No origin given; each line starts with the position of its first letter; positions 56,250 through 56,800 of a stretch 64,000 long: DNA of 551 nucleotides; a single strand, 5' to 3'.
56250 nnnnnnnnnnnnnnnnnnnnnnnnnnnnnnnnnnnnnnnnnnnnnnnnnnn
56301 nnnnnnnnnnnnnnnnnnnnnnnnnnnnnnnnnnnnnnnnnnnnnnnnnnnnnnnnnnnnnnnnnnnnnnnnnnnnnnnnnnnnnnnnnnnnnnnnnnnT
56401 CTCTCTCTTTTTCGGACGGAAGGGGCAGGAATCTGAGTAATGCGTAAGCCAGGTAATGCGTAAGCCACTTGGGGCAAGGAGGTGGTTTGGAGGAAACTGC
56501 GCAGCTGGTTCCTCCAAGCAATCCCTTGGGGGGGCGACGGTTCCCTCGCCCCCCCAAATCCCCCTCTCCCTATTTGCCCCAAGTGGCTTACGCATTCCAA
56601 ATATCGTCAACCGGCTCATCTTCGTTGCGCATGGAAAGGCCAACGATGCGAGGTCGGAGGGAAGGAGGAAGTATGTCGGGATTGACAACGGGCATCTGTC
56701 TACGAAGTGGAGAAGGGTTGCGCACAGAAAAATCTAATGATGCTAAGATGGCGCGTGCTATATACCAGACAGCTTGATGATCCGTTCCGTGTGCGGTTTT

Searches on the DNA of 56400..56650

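Call 44: search_rna_families(source=window, start=56400, end=56650, threshold=evalue, max_evalue=10)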
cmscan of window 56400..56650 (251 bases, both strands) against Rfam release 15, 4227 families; matches with E-value up to 10: 17.
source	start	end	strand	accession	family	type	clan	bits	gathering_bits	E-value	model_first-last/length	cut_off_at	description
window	56458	56594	-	RF04119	MIR1858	Gene; miRNA;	-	31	137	0.0011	1-197/197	no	MIR1858 microRNA precursor family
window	56451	56597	+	RF04119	MIR1858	Gene; miRNA;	-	20.2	137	0.3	22-179/197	no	MIR1858 microRNA precursor family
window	56528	56562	+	RF01785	blv_FSE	Cis-reg; frameshift_element;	-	17.6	34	0.49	1-27/27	no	ribosomal frameshift site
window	56460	56591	-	RF03366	mir-3122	Gene; miRNA;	-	17.6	92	1.1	1-73/73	no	mir-3122 microRNA precursor family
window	56477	56528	+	RF00772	mir-328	Gene; miRNA;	-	15.8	70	3.7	1-75/75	no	mir-328 microRNA precursor family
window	56528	56555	+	RF03946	mir-3132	Gene; miRNA;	-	15.8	84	3.9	1-75/75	no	mir-3132 microRNA precursor family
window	56524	56558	-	RF00722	mir-451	Gene; miRNA;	-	15.6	66.5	0.89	1-71/71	no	mir-451 microRNA precursor family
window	56527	56556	-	RF03964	mir-H1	Gene; miRNA;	-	15.3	97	6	1-85/85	no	mir-H1 microRNA precursor family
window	56527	56556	+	RF03964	mir-H1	Gene; miRNA;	-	14.9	97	7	1-85/85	no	mir-H1 microRNA precursor family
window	56525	56557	+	RF03499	mir-702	Gene; miRNA;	-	14.9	70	7.2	1-103/103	no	mir-702 microRNA precursor family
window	56529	56556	+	RF03493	mir-1281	Gene; miRNA;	-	14.8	70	7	1-54/54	no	mir-1281 microRNA precursor family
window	56525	56557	+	RF03340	mir-6511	Gene; miRNA;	-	14.7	87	7.3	1-67/67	no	mir-6511 microRNA precursor family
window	56511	56596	-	RF02151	MIMT1_1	Gene; lncRNA;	-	14.4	45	1.4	1-88/88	no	MER1 repeat containing imprinted transcript 1 conserved region 1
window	56525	56559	+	RF00722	mir-451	Gene; miRNA;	-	14.3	66.5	2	1-71/71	no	mir-451 microRNA precursor family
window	56476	56529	+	RF03778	mir-483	Gene; miRNA;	-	13.3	60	7.5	1-75/75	no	mir-483 microRNA precursor family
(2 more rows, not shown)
